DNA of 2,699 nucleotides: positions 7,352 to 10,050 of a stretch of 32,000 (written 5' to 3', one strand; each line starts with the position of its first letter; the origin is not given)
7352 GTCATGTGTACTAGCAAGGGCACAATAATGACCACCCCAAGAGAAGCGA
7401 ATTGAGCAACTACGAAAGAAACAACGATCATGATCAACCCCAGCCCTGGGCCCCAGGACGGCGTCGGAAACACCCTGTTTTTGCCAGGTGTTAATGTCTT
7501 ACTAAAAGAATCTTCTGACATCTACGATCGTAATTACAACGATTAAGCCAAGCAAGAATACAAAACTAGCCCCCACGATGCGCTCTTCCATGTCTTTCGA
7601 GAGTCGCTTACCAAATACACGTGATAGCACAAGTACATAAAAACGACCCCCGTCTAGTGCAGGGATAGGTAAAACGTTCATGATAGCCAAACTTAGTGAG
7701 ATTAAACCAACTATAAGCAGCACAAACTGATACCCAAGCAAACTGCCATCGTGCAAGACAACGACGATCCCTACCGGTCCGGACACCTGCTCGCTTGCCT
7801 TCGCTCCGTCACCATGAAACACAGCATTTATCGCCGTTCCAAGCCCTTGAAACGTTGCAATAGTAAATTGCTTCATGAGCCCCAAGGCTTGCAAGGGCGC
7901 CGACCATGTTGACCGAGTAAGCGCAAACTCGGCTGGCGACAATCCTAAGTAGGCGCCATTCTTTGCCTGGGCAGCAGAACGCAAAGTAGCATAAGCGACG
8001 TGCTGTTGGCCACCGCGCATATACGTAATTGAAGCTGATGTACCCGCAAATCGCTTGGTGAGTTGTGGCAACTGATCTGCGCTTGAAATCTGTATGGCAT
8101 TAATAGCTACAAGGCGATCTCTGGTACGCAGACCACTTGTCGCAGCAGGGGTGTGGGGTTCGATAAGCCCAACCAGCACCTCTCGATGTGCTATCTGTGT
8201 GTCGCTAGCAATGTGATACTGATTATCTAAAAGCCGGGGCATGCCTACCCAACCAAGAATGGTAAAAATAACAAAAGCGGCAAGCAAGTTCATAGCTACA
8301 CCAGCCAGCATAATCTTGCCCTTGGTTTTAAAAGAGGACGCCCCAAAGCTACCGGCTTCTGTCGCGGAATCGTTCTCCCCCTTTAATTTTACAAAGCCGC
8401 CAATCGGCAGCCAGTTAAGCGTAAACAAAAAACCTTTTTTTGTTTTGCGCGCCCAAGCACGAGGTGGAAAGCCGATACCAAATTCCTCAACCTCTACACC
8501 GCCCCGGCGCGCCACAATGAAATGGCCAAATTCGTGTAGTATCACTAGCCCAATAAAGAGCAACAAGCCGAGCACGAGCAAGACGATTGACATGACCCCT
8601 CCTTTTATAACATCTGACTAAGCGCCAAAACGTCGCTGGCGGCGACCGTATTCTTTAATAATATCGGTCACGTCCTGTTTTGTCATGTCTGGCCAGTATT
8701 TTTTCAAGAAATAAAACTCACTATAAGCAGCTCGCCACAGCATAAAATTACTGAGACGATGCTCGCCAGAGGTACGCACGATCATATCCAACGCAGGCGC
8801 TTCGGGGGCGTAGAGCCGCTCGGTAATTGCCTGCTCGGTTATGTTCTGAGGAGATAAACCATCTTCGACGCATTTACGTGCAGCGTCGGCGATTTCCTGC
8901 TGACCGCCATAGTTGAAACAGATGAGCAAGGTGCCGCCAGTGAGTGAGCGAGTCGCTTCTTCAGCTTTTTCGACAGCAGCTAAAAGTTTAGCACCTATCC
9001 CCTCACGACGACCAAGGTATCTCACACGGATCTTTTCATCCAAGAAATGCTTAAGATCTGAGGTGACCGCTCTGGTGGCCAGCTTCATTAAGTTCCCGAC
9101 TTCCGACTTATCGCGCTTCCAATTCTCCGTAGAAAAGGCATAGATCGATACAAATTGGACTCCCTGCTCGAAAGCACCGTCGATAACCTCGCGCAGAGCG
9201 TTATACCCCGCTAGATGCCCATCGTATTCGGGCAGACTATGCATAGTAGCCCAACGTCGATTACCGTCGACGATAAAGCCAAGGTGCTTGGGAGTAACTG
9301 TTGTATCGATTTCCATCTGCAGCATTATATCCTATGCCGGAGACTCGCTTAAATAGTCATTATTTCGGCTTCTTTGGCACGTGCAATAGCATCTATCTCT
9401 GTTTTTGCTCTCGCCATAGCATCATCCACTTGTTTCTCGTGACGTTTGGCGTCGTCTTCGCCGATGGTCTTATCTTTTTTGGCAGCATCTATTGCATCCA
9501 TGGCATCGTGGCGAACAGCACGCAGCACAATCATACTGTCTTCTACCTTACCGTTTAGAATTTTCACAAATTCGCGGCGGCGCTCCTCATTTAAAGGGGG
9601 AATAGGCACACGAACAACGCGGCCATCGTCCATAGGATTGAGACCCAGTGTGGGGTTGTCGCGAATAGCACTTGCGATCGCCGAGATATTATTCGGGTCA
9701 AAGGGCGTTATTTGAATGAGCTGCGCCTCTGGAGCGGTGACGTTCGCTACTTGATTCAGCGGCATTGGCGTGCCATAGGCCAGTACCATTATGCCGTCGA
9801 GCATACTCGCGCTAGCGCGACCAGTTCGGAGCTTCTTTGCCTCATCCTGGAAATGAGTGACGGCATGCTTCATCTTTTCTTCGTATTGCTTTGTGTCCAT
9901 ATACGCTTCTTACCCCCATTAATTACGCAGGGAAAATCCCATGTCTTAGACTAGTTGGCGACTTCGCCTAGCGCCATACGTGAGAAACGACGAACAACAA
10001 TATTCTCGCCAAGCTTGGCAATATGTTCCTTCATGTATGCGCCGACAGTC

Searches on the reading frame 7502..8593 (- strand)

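Call 44: search_protein_families(library=pfam, proteins=[window:7502-8593:-], max_evalue=0.001)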
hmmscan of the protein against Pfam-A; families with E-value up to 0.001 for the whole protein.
window:7502-8593:- (363 aa): 3 families
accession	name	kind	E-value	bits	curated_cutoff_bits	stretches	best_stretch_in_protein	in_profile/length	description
PF02163.28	Peptidase_M50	-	8e-45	153.3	27.2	1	10-349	3-220/221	Peptidase family M50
PF13180.12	PDZ_2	-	2.8e-06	28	27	1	136-197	11-73/80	PDZ domain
PF17820.7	PDZ_6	-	4.1e-05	23.7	27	1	143-178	4-39/54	PDZ domain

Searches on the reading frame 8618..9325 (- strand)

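Call 44: search_protein_families(library=pfam, proteins=[window:8618-9325:-], max_evalue=0.001)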
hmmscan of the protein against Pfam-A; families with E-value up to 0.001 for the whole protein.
window:8618-9325:- (235 aa): 1 family
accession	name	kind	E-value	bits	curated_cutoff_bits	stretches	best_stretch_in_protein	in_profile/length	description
PF01255.24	Prenyltransf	-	1.5e-75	254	27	1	18-234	1-219/219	Putative undecaprenyl diphosphate synthase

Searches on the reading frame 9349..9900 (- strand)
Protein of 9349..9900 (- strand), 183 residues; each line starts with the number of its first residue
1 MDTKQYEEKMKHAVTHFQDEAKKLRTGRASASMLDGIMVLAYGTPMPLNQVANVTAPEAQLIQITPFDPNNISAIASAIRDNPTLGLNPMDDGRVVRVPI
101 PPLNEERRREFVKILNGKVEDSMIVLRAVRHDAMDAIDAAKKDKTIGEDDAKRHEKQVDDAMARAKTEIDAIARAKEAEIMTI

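Call 44: search_protein_families(library=pfam, proteins=[window:9349-9900:-], max_evalue=0.001)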
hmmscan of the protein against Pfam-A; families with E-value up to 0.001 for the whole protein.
window:9349-9900:- (183 aa): 1 family
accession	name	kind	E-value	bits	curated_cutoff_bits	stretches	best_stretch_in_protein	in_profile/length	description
PF01765.24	RRF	-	9.5e-55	185.3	29.7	1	17-181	1-164/164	Ribosome recycling factor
